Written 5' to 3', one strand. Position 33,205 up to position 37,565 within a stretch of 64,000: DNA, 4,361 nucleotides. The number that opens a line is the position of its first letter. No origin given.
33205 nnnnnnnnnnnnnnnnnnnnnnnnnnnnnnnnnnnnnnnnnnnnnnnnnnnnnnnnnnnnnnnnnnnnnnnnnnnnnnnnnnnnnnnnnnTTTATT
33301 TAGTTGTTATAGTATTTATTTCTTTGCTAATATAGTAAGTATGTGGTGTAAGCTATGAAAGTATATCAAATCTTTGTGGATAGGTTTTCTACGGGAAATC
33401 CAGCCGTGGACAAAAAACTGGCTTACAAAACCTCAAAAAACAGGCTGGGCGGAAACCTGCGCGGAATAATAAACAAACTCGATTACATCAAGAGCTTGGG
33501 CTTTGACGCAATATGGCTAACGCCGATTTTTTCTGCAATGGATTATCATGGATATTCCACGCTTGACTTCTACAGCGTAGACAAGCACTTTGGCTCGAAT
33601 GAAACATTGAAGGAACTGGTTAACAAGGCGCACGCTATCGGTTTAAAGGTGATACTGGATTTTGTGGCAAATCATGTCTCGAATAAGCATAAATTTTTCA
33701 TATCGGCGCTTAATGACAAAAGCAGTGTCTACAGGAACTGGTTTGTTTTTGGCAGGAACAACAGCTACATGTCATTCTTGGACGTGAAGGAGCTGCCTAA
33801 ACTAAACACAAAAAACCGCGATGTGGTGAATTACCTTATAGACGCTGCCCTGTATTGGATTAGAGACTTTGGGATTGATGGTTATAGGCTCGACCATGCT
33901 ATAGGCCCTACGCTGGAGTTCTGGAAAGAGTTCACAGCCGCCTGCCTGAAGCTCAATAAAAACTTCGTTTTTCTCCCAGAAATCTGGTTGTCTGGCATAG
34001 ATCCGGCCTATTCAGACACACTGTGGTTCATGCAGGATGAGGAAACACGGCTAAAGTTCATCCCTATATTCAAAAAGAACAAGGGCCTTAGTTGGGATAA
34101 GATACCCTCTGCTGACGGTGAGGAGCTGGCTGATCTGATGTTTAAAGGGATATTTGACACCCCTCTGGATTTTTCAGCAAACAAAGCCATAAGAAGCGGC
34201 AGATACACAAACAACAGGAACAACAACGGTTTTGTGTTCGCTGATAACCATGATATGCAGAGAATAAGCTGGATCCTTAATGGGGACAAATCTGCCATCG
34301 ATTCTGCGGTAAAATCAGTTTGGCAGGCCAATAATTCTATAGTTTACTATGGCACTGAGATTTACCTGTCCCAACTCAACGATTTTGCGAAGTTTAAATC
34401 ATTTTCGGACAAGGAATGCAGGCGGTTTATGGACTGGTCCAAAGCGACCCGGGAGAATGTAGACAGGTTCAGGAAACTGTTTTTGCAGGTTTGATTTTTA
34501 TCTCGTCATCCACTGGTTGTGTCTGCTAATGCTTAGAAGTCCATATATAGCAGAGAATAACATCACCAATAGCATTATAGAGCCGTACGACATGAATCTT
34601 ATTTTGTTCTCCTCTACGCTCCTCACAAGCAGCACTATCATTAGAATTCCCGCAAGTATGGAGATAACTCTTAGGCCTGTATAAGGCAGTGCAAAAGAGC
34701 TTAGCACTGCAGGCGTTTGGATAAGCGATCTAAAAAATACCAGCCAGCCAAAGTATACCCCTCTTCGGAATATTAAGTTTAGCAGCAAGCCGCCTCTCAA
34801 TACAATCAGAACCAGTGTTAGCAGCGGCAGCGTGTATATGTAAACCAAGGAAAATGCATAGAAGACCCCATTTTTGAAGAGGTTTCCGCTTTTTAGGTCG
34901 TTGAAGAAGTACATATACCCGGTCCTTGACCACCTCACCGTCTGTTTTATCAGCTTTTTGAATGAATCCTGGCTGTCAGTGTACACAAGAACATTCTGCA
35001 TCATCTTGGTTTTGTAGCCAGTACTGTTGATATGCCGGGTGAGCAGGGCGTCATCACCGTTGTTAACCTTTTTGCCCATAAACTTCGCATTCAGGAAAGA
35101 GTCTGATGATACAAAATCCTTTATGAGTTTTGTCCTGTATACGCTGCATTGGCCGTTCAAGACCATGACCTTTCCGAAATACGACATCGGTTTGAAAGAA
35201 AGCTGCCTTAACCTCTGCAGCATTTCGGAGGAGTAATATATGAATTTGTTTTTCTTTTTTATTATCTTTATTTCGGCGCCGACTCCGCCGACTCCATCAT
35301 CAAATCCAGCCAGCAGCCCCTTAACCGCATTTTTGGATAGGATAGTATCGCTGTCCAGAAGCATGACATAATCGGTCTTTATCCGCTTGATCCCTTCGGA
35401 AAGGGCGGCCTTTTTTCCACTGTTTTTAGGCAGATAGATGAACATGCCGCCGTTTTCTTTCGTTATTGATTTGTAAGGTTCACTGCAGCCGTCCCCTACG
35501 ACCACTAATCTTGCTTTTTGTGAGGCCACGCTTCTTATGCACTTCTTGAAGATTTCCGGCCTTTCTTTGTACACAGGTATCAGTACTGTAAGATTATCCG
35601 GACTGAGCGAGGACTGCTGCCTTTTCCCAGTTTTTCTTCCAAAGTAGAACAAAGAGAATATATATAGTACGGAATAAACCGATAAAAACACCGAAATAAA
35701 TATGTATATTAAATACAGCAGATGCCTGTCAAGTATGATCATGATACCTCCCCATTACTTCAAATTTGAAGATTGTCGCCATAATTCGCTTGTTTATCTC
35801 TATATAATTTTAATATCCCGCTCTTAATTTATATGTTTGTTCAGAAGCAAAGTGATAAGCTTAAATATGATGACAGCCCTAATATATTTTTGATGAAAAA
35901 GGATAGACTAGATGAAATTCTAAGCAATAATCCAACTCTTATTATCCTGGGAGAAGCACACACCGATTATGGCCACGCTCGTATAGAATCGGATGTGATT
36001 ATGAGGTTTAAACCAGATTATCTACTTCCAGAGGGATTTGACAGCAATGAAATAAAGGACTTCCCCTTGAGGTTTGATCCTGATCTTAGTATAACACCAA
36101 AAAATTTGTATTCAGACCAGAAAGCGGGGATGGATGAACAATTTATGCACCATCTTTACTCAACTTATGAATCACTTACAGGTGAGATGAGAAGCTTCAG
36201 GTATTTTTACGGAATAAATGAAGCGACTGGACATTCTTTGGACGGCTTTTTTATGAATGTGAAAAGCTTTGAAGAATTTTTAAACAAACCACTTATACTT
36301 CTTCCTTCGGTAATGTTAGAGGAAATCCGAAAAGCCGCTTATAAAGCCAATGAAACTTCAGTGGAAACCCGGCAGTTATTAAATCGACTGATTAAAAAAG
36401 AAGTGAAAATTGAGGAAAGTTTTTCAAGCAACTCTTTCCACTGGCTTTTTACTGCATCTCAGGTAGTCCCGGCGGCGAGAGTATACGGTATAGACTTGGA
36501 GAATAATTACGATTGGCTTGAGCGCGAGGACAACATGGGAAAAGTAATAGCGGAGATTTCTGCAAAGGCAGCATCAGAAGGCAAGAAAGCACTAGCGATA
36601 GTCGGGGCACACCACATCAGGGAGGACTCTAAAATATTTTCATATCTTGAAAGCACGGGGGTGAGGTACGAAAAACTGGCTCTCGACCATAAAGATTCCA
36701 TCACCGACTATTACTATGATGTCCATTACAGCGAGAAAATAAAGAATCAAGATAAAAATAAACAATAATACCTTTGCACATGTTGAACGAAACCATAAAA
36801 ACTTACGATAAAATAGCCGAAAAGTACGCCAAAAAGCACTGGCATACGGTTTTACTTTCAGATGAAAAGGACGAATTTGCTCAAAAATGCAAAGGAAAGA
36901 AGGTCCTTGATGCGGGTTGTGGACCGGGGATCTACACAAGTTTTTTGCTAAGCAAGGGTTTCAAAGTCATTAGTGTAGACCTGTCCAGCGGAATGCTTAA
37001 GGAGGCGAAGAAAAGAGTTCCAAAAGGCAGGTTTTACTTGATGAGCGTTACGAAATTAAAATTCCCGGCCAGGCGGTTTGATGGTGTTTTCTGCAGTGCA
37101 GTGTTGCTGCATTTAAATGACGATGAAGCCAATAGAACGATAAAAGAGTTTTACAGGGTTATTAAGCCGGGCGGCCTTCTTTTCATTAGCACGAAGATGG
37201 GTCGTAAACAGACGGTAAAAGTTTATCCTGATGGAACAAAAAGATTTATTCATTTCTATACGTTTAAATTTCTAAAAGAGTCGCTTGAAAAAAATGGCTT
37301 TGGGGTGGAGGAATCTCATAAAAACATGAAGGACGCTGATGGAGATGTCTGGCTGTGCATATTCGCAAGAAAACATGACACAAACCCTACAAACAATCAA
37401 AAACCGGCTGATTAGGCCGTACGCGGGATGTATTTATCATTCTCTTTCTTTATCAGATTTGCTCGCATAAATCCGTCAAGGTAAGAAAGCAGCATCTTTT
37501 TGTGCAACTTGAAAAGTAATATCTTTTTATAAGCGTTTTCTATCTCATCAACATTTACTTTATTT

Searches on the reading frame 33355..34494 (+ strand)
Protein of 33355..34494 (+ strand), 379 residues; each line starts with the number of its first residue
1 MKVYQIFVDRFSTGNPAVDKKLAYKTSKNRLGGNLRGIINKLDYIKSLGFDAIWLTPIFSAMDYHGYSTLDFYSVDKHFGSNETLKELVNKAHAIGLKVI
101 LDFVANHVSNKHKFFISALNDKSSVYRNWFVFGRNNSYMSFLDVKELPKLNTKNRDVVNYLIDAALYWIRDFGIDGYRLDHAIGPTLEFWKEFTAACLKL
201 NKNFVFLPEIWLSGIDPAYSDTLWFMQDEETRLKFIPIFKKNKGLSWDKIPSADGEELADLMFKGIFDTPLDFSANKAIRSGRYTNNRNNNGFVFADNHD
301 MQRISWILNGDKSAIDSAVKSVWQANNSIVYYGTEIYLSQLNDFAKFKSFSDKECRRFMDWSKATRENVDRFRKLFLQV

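Call 39: search_protein_families(library=pfam, proteins=[window:33355-34494:+], max_evalue=0.01)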
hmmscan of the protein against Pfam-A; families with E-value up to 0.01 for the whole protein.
window:33355-34494:+ (379 aa): 3 families
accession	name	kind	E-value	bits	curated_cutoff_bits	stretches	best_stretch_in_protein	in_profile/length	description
PF00128.31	Alpha-amylase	-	1.1e-55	190.1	22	1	5-364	1-379/446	Alpha amylase, catalytic domain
PF18952.6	DUF5696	-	0.0007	18.7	25.6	1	69-181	300-410/612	Family of unknown function (DUF5696)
PF14701.12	hDGE_amylase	-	0.0088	15.6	27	0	26-115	12-110/439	Glycogen debranching enzyme, glucanotransferase domain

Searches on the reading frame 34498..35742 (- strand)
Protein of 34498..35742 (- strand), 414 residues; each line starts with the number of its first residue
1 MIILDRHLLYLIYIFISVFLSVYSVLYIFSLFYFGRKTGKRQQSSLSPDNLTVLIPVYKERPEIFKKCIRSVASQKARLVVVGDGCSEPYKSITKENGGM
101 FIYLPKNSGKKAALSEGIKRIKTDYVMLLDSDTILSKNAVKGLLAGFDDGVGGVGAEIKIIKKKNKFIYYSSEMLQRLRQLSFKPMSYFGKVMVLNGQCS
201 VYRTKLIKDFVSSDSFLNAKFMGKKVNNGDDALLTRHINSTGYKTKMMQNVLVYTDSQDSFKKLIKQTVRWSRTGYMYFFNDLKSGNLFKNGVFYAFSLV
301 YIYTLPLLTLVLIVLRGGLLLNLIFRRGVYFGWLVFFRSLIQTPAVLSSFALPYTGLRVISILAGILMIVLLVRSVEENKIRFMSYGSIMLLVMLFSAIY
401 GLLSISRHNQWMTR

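Call 39: search_protein_families(library=pfam, proteins=[window:34498-35742:-], max_evalue=0.01)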
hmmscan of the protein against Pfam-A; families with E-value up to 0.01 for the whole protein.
window:34498-35742:- (414 aa): 5 families
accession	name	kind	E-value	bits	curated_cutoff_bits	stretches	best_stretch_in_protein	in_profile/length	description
PF13641.12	Glyco_tranf_2_3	-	3.4e-24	86.6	27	1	48-274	1-230/230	Glycosyltransferase like family 2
PF00535.33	Glycos_transf_2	-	4.3e-20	72.8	23.3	1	52-209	1-166/168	Glycosyl transferase family 2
PF13632.12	Glyco_trans_2_3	-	8.2e-12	45.8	27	1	125-314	1-189/198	Glycosyl transferase family group 2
PF13506.12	Glyco_transf_21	-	4e-08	33.4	21.7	1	109-273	17-174/174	Glycosyl transferase family 21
PF10111.15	Glyco_tranf_2_2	-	0.0015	18.5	27.3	1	52-140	1-99/276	Glycosyltransferase like family 2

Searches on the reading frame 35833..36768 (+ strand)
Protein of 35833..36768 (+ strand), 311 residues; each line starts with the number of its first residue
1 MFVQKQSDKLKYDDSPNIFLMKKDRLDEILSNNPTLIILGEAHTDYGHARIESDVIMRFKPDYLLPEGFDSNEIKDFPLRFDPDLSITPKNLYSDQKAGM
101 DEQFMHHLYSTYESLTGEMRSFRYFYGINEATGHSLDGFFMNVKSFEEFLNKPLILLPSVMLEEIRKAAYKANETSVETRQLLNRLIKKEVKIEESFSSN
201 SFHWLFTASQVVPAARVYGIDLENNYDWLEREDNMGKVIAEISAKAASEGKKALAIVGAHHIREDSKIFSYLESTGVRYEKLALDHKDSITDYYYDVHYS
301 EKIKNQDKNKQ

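Call 39: search_protein_families(library=pfam, proteins=[window:35833-36768:+], max_evalue=0.01)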
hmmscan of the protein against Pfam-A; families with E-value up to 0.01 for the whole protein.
window:35833-36768:+ (311 aa): 1 family
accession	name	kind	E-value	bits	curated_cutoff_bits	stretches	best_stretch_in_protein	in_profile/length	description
PF04187.18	Cofac_haem_bdg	-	0.0025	18.3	27.7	0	231-272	175-213/213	Haem-binding uptake, Tiki superfamily, ChaN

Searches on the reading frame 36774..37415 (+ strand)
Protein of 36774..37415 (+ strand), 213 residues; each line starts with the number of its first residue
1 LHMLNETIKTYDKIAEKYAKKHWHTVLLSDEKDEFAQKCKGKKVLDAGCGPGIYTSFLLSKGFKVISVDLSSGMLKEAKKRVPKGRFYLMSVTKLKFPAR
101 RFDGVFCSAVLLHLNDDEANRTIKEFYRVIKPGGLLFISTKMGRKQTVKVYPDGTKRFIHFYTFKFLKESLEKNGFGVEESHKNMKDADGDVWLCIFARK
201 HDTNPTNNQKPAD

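Call 39: search_protein_families(library=pfam, proteins=[window:36774-37415:+], max_evalue=0.01)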
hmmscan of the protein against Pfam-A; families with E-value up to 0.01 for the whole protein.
window:36774-37415:+ (213 aa): 17 families
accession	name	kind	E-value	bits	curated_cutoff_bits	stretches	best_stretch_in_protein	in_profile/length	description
PF08241.18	Methyltransf_11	-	7.2e-23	81.5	21.2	1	45-138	1-95/95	Methyltransferase domain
PF13649.12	Methyltransf_25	-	7.8e-23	81.4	27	1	44-134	1-97/97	Methyltransferase domain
PF13489.12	Methyltransf_23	-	1.1e-17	64.7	27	1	27-180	8-163/164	Methyltransferase domain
PF08242.18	Methyltransf_12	-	3.1e-13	50.7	30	1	45-136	1-98/98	Methyltransferase domain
PF13847.12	Methyltransf_31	-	2.2e-12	47.3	27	1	40-140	3-111/145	Methyltransferase domain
PF01209.24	Ubie_methyltran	-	1.8e-10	41.1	20.1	1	31-138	38-151/233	ubiE/COQ5 methyltransferase family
PF03141.22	Methyltransf_29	-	3.2e-10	39.7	23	1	36-143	113-222/506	Putative S-adenosyl-L-methionine-dependent methyltransferase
PF03848.20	TehB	-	7e-08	32.6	20.4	1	16-144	6-138/193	Tellurite resistance protein TehB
PF02353.26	CMAS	-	4.6e-07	29.9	27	1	40-164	62-190/273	Mycolic acid cyclopropane synthetase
PF01728.25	FtsJ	-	2.8e-06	27.8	24.1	1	33-88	14-70/181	FtsJ-like methyltransferase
PF01739.24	CheR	-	2.9e-06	27.3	27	1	93-138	128-173/195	CheR methyltransferase, SAM binding domain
PF05891.18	Methyltransf_PK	-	3.4e-05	23.9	27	1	33-146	48-167/218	AdoMet dependent proline di-methyltransferase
PF01234.23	NNMT_PNMT_TEMT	-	3.8e-05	23.5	25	0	34-68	49-84/261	NNMT/PNMT/TEMT family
PF05148.21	Methyltransf_8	-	0.00035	21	27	1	32-152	64-170/219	Hypothetical methyltransferase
PF10017.15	Methyltransf_33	-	0.00084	18.9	23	1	17-87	38-112/304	Histidine-specific methyltransferase, SAM-dependent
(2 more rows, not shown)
